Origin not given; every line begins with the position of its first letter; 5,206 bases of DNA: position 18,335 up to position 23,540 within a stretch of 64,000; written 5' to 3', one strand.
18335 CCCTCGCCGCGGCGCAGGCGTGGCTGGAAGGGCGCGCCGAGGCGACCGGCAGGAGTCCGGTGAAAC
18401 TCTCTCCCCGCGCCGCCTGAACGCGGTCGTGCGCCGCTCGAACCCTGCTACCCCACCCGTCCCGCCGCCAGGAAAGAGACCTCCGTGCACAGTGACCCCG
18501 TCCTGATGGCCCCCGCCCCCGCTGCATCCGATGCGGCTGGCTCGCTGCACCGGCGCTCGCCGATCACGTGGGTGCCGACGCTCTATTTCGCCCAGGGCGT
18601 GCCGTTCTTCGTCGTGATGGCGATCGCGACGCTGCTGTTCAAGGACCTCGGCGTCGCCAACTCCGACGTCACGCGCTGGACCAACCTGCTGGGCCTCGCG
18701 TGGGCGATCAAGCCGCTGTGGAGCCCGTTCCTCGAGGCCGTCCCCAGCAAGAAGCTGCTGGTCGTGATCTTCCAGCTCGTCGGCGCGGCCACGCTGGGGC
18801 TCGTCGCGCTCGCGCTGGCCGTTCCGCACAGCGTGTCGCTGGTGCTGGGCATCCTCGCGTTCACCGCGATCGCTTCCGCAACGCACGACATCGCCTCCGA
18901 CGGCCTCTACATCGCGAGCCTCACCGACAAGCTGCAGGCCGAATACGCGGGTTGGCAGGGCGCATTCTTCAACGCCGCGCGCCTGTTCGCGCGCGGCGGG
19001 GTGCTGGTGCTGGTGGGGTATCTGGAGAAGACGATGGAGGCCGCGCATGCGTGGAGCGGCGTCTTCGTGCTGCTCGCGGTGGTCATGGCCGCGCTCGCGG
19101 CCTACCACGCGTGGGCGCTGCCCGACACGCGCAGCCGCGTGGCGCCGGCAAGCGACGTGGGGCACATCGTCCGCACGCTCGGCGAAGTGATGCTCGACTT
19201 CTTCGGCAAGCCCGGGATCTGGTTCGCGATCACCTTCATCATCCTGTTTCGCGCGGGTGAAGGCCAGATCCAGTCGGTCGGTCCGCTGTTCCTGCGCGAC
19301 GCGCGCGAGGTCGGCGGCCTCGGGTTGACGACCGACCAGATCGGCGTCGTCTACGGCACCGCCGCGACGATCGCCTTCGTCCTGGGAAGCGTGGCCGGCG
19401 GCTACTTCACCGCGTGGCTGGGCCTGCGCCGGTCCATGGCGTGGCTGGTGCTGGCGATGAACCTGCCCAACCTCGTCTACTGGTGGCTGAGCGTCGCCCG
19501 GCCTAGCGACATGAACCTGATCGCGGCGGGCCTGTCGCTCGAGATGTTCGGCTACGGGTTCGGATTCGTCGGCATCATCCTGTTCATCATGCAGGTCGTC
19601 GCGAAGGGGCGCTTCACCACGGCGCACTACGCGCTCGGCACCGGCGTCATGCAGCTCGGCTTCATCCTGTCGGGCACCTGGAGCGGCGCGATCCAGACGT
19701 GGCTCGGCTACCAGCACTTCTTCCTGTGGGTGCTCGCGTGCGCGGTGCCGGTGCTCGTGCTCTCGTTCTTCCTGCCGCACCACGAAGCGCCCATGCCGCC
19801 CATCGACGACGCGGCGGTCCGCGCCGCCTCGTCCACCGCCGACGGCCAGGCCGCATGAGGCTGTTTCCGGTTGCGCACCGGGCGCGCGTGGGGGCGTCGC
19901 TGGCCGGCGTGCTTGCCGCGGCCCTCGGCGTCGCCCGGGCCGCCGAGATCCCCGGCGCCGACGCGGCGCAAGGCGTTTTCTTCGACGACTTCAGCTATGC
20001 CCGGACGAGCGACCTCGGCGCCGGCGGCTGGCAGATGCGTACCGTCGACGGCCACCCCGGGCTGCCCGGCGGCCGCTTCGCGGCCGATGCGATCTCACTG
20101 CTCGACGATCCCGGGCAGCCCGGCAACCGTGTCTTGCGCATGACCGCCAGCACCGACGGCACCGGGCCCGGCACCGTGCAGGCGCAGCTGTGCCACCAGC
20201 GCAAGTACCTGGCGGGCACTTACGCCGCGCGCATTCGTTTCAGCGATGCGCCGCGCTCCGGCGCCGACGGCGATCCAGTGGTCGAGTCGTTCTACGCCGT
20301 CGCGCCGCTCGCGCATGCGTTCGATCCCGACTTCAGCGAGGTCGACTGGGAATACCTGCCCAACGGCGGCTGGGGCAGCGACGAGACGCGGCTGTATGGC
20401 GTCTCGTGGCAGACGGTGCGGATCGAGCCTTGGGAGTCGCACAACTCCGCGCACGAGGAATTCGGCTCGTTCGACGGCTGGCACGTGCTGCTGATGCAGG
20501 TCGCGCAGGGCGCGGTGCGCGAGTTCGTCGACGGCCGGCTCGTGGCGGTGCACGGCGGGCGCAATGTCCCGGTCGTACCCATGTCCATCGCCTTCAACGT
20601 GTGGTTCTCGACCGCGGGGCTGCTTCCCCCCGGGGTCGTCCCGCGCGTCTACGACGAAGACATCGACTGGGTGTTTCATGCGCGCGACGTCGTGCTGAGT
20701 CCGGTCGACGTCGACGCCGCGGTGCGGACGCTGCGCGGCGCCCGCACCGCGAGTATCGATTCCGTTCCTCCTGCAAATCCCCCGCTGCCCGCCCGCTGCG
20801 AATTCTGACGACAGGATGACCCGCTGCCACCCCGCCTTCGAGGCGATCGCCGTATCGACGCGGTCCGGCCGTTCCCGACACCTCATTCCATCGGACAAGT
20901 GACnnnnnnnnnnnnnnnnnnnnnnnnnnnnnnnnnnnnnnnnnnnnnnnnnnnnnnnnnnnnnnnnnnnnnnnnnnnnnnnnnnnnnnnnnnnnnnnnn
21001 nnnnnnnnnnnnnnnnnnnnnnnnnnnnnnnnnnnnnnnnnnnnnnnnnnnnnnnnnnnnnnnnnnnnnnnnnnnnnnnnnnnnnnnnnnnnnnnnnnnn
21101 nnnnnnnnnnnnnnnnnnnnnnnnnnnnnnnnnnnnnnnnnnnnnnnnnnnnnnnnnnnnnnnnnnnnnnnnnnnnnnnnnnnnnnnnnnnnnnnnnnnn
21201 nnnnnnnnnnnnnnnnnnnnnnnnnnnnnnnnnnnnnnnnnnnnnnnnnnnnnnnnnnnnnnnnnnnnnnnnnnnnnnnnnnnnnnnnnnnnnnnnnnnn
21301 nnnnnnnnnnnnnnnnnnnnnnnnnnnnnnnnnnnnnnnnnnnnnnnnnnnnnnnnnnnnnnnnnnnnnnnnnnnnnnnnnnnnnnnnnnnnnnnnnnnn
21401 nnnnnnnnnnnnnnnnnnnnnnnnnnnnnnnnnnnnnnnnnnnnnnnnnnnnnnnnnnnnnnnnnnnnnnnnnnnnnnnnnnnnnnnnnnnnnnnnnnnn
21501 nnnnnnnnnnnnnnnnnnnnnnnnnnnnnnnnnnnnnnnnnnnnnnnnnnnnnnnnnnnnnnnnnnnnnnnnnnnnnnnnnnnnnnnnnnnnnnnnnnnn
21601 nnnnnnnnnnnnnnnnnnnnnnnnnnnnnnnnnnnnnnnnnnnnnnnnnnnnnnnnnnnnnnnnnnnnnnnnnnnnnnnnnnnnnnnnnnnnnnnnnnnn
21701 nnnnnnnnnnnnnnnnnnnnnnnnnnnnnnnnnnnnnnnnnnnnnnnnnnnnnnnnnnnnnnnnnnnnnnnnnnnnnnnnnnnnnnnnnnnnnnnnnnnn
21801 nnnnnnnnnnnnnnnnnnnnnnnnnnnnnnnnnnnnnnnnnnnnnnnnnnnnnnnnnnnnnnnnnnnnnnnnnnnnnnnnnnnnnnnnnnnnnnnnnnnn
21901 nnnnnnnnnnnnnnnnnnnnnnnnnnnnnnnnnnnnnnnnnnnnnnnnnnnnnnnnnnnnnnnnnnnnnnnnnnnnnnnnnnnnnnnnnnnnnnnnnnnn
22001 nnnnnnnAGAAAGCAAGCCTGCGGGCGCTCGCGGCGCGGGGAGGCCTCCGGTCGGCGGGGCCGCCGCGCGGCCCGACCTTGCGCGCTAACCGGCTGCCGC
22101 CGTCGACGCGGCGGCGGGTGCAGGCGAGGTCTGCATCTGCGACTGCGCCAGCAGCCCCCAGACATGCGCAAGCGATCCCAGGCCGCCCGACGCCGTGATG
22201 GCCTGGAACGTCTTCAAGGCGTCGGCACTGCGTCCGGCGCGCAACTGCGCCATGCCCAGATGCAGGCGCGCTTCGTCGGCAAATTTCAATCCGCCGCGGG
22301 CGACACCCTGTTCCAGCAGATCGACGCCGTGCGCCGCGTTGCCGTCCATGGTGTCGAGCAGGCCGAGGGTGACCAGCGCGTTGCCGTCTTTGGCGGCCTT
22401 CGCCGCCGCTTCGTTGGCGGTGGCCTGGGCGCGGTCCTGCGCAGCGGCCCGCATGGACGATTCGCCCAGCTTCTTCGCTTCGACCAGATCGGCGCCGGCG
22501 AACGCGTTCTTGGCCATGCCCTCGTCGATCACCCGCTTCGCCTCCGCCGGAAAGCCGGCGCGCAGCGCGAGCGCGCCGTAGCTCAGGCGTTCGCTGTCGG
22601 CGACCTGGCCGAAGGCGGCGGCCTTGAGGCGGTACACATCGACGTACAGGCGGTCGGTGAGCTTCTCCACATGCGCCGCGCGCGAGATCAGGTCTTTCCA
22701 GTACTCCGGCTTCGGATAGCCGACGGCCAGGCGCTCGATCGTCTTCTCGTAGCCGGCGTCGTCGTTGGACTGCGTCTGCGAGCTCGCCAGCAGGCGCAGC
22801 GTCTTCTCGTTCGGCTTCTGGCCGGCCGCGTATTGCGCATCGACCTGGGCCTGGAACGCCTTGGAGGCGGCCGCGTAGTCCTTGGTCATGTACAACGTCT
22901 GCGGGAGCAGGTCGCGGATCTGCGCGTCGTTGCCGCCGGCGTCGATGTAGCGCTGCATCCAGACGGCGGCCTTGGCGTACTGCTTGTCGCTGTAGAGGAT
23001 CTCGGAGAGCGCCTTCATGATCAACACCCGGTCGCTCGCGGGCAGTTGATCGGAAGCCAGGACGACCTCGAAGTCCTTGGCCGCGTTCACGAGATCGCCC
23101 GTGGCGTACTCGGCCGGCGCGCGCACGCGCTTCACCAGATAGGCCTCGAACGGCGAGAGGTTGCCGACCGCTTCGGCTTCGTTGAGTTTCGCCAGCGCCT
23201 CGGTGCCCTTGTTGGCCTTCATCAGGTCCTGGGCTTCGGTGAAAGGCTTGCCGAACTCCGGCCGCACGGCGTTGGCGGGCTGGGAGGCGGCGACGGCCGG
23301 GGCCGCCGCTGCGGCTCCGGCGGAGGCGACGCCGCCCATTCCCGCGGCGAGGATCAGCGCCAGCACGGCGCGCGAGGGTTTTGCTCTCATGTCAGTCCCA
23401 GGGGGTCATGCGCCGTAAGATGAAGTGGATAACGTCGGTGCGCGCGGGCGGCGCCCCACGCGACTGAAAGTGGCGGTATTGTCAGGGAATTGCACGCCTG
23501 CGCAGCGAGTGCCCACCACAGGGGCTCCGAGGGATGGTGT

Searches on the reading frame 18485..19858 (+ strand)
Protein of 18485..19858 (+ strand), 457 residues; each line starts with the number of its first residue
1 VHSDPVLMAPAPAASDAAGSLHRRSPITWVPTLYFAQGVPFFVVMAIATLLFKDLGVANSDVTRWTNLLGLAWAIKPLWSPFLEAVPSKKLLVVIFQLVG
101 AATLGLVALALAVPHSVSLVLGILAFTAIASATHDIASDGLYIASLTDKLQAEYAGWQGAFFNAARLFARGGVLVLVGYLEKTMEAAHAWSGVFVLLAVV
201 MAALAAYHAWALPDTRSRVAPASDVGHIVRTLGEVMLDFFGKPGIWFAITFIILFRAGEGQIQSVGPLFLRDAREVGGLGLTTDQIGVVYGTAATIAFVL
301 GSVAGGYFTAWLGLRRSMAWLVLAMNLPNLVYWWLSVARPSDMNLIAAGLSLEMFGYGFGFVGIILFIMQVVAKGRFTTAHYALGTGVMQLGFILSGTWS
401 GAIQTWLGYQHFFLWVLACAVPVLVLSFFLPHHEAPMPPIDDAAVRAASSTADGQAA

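Call 8: search_protein_families(library=pfam, proteins=[window:18485-19858:+])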
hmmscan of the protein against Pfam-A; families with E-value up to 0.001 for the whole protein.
window:18485-19858:+ (457 aa): 2 families
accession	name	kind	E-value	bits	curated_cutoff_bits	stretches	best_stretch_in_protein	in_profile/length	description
PF07690.21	MFS_1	-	1.1e-12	48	33.4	1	34-393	5-343/347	Major Facilitator Superfamily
PF03092.22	BT1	-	0.00093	18.5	22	0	37-258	1-230/432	BT1 family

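Call 45: search_protein_families(library=ncbifam, proteins=[window:18485-19858:+], max_evalue=0.01)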
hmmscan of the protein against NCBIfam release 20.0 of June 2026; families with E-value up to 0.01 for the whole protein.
window:18485-19858:+ (457 aa): 5 families
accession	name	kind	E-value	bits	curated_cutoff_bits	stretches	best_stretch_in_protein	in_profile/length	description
TIGR00901.2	2A0125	subfamily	2e-40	138.7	350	1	31-428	10-415/417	AmpG family muropeptide MFS transporter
NF008867.0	PRK11902.1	equivalog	5.5e-26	91.5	656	1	27-428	15-401/419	muropeptide transporter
NF008238.0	PRK11010.1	equivalog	2.5e-17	62.9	756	1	33-427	20-399/492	muropeptide MFS transporter AmpG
TIGR02718.1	sider_RhtX_FptX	subfamily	1.6e-15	56.9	356.15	1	31-427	7-387/390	RhtX/FptX family siderophore transporter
TIGR00788.1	fbt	subfamily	0.00098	18.1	216.4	1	32-185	33-186/468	folate/biopterin family MFS transporter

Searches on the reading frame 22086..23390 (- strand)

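Call 6: search_protein_families(library=pfam, proteins=[window:22086-23390:-])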
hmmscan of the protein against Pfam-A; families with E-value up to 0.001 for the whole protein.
window:22086-23390:- (434 aa): 1 family
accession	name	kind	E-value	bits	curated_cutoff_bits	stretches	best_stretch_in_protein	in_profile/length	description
PF13432.12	TPR_16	-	0.00016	22.5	32.7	0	356-399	17-58/65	Tetratricopeptide repeat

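Call 45: search_protein_families(library=ncbifam, proteins=[window:22086-23390:-], max_evalue=0.01)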
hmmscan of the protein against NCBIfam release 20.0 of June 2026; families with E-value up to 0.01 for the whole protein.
window:22086-23390:- (434 aa): 2 families
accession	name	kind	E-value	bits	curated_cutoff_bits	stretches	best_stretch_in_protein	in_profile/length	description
TIGR02795.1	tol_pal_ybgF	equivalog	0.0001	22.9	90.1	1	133-228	13-109/119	tol-pal system protein YbgF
NF040959.1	MamA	equivalog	0.008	15.6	200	0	96-184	83-167/204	magnetosome protein MamA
